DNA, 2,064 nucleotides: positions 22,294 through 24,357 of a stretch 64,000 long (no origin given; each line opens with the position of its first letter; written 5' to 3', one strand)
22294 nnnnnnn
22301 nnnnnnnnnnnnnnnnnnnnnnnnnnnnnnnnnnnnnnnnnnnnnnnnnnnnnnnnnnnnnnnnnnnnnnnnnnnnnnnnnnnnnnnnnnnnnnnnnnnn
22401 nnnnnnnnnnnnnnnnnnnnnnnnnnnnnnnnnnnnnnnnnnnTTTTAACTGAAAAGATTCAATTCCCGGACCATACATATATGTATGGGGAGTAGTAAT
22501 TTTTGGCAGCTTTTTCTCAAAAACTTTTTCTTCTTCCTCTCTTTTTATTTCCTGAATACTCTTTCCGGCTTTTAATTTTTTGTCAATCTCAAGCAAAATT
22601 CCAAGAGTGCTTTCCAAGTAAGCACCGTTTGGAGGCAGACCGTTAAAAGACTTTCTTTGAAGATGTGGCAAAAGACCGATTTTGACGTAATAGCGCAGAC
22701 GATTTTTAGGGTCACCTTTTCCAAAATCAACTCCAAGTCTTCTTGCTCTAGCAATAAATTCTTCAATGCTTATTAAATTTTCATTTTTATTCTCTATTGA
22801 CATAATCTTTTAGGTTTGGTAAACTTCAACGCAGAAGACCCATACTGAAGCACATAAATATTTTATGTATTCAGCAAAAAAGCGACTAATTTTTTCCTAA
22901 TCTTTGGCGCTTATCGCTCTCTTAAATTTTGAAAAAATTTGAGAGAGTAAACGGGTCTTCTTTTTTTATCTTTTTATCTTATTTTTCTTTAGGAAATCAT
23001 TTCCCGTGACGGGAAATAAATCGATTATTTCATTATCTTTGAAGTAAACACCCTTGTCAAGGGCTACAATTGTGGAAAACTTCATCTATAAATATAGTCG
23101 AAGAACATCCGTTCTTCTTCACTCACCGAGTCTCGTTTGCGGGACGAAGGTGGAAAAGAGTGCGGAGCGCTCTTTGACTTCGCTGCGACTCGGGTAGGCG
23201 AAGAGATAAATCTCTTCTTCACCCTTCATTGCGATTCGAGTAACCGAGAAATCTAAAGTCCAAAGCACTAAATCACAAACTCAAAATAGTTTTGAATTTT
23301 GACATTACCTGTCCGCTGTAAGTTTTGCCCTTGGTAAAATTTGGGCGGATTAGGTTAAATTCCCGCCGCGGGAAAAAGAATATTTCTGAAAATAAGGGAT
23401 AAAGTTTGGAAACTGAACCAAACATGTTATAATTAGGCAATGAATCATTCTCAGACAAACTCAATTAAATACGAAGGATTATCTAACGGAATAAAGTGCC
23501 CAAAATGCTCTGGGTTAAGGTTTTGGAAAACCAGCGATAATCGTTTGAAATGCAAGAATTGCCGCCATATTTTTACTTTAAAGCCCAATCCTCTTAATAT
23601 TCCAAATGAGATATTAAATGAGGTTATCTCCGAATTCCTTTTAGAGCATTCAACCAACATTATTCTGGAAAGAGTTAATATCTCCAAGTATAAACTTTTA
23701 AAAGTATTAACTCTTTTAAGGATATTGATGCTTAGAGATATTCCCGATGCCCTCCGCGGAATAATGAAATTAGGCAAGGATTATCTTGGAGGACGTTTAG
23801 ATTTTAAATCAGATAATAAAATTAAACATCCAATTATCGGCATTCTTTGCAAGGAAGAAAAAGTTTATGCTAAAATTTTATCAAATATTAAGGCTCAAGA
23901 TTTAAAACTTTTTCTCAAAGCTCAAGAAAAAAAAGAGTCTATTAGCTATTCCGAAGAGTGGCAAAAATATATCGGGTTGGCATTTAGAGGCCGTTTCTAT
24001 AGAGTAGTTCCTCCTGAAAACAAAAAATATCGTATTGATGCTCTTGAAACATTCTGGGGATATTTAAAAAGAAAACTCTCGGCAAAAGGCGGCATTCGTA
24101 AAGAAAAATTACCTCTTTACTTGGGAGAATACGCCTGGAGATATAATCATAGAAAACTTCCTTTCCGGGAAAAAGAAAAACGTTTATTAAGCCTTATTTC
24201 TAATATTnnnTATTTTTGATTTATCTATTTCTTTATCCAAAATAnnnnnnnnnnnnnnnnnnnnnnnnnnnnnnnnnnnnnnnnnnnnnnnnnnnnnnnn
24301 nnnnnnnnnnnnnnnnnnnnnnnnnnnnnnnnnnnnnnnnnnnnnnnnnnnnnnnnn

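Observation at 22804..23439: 636-bp non-coding spacer packed with hairpins between the giant gene and the IS1595-like gene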

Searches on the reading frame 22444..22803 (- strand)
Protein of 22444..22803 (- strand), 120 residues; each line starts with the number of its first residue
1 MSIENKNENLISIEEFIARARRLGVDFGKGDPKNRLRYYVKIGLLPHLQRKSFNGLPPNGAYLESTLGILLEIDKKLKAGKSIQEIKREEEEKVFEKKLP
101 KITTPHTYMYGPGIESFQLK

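Call 80: search_protein_families(library=pfam, proteins=[window:22444-22803:-], max_evalue=10)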
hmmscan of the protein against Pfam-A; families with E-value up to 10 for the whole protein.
window:22444-22803:- (120 aa): 2 families
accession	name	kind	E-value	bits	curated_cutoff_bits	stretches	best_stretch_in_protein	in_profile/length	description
PF00376.29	MerR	-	0.0034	17.6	28.2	1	36-51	16-31/38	MerR family regulatory protein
PF13411.12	MerR_1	-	0.069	13.7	21.6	1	32-88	13-64/69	MerR HTH family regulatory protein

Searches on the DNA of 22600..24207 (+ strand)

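Call 4: search_rna_families(source=window, start=22600, end=23700, threshold=evalue, max_evalue=10, show_alignments=3)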
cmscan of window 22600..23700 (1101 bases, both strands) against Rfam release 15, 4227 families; matches with E-value up to 10: 6.
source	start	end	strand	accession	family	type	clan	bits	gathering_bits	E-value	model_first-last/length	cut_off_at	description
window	23576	23692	-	RF02168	PVT1_5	Gene; lncRNA;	-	17.8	60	3.3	1-133/133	no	Pvt1 oncogene conserved region 5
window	23261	23433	-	RF02368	Yfr21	Gene; sRNA;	-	17.6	100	5.6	1-205/205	no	Cyanobacterial functional RNA 21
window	22873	22967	-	RF01859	Phe_leader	Cis-reg; leader;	-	17.5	55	5.7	1-125/125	no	Phenylalanine leader peptide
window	22957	23087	-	RF02842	RefA1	Gene; sRNA;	-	15.4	94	1.5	1-222/222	no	Enterococcus sRNA A1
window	23193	23229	-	RF01274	sR45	Gene; snRNA; snoRNA; CD-box;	-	13.4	40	9.2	1-55/55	no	Small nucleolar RNA sR45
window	23637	23700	-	RF00636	NRON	Gene;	-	12.3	50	0.68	304-370/370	5'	ncRNA Repressor of NFAT (nuclear factor of activated T cells)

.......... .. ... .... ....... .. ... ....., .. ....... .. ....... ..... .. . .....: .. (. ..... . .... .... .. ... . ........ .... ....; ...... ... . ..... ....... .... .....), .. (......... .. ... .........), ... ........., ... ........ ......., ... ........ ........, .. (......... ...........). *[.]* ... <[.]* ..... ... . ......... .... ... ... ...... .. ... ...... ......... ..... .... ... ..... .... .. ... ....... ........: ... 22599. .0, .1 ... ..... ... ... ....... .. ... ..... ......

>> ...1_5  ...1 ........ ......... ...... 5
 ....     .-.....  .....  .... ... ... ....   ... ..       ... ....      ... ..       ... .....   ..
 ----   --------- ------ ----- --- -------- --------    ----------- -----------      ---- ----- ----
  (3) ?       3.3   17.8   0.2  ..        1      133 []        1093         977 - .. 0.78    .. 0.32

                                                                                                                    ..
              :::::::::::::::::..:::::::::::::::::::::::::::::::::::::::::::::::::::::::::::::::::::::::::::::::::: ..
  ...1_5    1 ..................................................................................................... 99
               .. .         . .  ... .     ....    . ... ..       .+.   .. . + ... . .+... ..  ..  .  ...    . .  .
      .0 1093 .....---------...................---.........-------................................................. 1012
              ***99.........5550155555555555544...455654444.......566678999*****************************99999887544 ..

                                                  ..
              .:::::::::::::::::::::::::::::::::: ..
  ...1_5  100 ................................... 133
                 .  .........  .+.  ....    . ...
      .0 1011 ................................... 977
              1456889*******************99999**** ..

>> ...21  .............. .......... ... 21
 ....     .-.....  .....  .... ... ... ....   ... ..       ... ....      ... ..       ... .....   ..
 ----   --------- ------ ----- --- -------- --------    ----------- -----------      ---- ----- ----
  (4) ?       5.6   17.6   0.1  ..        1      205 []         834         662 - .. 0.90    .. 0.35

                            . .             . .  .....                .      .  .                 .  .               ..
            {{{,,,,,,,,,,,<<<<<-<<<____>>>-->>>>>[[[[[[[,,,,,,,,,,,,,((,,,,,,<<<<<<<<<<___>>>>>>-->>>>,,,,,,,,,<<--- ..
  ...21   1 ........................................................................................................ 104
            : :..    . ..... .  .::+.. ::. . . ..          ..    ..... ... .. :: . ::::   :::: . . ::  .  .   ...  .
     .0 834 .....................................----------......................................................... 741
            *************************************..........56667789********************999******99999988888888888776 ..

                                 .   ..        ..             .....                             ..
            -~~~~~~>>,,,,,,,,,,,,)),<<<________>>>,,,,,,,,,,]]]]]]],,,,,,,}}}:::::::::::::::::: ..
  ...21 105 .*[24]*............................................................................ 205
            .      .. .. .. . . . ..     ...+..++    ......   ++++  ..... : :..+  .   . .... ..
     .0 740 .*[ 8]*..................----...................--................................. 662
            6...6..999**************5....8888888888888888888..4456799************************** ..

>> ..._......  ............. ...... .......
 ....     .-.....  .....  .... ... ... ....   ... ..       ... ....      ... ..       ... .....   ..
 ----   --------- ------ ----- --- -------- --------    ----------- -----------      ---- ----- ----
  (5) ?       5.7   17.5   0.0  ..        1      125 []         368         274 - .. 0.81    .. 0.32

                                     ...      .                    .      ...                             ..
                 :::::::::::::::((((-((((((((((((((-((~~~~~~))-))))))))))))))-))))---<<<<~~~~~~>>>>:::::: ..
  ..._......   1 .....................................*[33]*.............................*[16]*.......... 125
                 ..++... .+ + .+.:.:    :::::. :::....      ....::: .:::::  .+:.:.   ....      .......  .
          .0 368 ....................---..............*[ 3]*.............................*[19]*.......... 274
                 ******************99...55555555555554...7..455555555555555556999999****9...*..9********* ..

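Call 58: search_with_rna_model(model_id=R1, sources=[L141, L142, L143, L144, L145, L146, L147, L148, L149, L150, L151, L152, L153, L154, L155, L156, L157, L158, L159, L160, L161, L162, L163, L164, L165, L166, L167, L168, L169, L170, L171, L172, L173, L031, L032, L033, L034, L035, L036, L037, L038, L039, L040, L041, L042, L043, L044, L045, L046, L047, L048, L049, L050, L051, L052, L053, L054, L055, L056, L057, L058, L059, L060, L061, L062, L063, L064, L065, L066, L067, L068, L072, L073, L074, L075, L076, L077, L078, L079, L080, L081], max_evalue=1)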
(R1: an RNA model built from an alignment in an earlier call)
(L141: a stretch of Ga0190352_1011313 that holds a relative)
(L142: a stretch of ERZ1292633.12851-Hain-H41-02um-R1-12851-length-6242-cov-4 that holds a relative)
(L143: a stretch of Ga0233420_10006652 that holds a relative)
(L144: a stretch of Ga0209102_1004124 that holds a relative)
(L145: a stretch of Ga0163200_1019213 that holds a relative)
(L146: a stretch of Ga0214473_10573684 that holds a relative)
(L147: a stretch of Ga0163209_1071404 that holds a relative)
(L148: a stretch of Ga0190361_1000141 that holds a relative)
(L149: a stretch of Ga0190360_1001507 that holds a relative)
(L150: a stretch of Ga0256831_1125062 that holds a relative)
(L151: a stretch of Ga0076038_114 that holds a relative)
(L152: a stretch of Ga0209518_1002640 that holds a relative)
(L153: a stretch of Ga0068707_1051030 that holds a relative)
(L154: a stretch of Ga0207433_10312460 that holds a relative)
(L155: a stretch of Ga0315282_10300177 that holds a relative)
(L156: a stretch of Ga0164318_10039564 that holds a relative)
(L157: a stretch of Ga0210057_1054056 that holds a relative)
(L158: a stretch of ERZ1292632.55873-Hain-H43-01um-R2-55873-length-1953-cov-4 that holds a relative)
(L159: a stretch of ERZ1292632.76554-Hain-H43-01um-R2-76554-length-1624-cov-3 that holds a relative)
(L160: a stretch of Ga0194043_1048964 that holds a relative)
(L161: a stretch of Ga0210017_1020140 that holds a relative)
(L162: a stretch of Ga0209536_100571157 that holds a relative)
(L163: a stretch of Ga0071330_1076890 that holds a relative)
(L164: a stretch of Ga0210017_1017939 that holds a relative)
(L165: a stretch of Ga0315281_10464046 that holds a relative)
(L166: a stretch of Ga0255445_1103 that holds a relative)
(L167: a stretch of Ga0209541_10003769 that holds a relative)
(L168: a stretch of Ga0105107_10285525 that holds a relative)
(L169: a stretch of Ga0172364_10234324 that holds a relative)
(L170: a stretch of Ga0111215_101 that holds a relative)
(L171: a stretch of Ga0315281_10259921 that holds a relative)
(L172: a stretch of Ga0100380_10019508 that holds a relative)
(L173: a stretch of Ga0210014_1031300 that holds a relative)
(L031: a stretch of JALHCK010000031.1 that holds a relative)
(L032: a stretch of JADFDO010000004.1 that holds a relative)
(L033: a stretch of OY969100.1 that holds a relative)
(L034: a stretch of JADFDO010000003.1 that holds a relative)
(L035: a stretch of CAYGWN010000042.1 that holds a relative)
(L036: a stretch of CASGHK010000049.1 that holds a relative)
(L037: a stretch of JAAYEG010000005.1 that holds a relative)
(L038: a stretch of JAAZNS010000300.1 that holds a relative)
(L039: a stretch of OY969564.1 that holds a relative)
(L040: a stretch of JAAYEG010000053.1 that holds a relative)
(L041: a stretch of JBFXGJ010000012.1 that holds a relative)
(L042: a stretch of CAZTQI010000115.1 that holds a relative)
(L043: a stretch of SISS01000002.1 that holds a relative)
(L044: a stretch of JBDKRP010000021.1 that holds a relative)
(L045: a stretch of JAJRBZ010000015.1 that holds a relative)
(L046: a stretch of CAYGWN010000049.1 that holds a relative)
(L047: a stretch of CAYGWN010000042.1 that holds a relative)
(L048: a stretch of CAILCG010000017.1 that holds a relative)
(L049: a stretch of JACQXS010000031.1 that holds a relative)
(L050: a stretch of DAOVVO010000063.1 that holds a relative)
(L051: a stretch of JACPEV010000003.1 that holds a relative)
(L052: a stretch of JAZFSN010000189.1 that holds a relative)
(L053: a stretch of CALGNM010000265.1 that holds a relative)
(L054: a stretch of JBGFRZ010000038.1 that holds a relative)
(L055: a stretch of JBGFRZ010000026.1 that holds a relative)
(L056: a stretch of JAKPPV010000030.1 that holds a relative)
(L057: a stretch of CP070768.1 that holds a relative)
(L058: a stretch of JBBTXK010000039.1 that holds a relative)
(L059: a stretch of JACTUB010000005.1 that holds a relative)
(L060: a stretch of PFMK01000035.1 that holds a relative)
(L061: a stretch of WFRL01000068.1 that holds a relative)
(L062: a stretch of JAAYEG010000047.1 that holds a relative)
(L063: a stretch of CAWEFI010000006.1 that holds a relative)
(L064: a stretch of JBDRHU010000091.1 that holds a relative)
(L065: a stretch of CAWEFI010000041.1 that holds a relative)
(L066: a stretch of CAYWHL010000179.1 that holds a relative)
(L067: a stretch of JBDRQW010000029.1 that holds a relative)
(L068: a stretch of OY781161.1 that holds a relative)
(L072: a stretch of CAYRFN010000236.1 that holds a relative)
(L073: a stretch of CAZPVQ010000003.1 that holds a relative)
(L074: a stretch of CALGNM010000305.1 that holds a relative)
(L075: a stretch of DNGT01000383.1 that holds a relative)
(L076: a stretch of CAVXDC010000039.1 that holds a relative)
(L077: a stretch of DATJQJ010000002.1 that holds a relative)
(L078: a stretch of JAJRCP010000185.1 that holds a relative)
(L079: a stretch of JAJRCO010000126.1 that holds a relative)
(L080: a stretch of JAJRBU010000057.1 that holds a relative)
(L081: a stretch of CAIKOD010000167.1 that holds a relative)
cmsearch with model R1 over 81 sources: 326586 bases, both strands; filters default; matches with E-value up to 1: 9.
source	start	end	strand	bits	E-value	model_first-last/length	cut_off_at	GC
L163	2415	2516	+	121.8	1.3e-34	1-103/103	no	0.48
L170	2024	2112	+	41.2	1.3e-09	1-103/103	no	0.46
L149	2171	2277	+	36.6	3.5e-08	1-103/103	no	0.43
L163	2410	2511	-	33.4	3.5e-07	1-103/103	no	0.48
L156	540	637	+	29.5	5.5e-06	1-103/103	no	0.45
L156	535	632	-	27.3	2.7e-05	1-103/103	no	0.46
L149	2166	2272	-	22.9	0.00061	1-103/103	no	0.46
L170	2019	2107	-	21.7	0.0014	1-103/103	no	0.46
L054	4322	4400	+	12.8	0.84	1-103/103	no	0.47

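Call 74: search_rna_families(sources=[L015, L087, L091, L097, L111, L100, L083, L014, L156, L135], threshold=evalue, max_evalue=1)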
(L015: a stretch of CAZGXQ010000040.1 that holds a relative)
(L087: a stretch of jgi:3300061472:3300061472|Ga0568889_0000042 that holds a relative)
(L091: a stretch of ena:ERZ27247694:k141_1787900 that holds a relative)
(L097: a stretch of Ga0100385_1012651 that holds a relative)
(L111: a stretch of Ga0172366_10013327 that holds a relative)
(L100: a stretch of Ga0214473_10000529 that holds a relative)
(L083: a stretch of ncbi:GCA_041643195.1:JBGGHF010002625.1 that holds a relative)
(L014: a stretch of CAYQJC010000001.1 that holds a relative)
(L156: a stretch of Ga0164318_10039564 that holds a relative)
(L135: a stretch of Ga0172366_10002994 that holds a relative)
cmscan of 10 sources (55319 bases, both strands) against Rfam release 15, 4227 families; matches with E-value up to 1: 0.
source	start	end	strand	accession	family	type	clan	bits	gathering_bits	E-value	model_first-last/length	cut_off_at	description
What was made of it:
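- On Any curated RNA family (RNase P, tmRNA, SRP, 6S, riboswitches, IS605-orfB and similar): No hit at E<=1 in 10 related loci (call 74).
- Closest known: Cis-encoded antisense small RNAs ending in an intrinsic terminator. Different: There is no expression or pairing evidence and no sequence relation to any Rfam family (calls 4, 74).
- No small ORF is conserved, and no Rfam leader or riboswitch matches (calls 4, 74).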

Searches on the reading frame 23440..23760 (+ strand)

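Call 80: search_protein_families(library=pfam, proteins=[window:23440-23760:+], max_evalue=10)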
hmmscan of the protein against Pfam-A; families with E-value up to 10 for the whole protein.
window:23440-23760:+ (107 aa): 11 families
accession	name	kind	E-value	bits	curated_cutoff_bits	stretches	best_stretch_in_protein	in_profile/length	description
PF12760.12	Zn_ribbon_IS1595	-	0.00011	22.5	25.4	1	16-43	17-45/46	Transposase zinc-ribbon domain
PF22191.2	IBR_1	-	0.00054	20.2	27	1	16-45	2-31/47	IBR domain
PF13717.11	Zn_ribbon_4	-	0.012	16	30.3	1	35-46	25-36/36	zinc-ribbon domain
PF03966.22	Trm112p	-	0.045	14.1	22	1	18-45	8-35/40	Trm112p-like protein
PF13719.11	Zn_ribbon_5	-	0.074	13.3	29.3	1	18-46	3-36/37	zinc-ribbon domain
PF15777.11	Anti-TRAP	-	0.11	13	32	1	15-33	28-46/59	Tryptophan RNA-binding attenuator protein inhibitory protein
PF06107.17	DUF951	-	0.11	12.9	25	1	33-48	28-43/55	Bacterial protein of unknown function (DUF951)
PF14218.11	COP23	-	0.11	12.7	27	1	32-77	80-123/138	Circadian oscillating protein COP23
PF09723.15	Zn_ribbon_8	-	0.16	12.5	34.4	0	37-46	7-16/41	Zinc ribbon domain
PF20020.4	DUF6431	-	0.61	10.4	26.6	1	34-67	31-64/82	Domain of unknown function (DUF6431)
PF01096.23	Zn_ribbon_TFIIS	-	1.2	9.5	21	0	37-46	30-39/39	Transcription factor S-II (TFIIS)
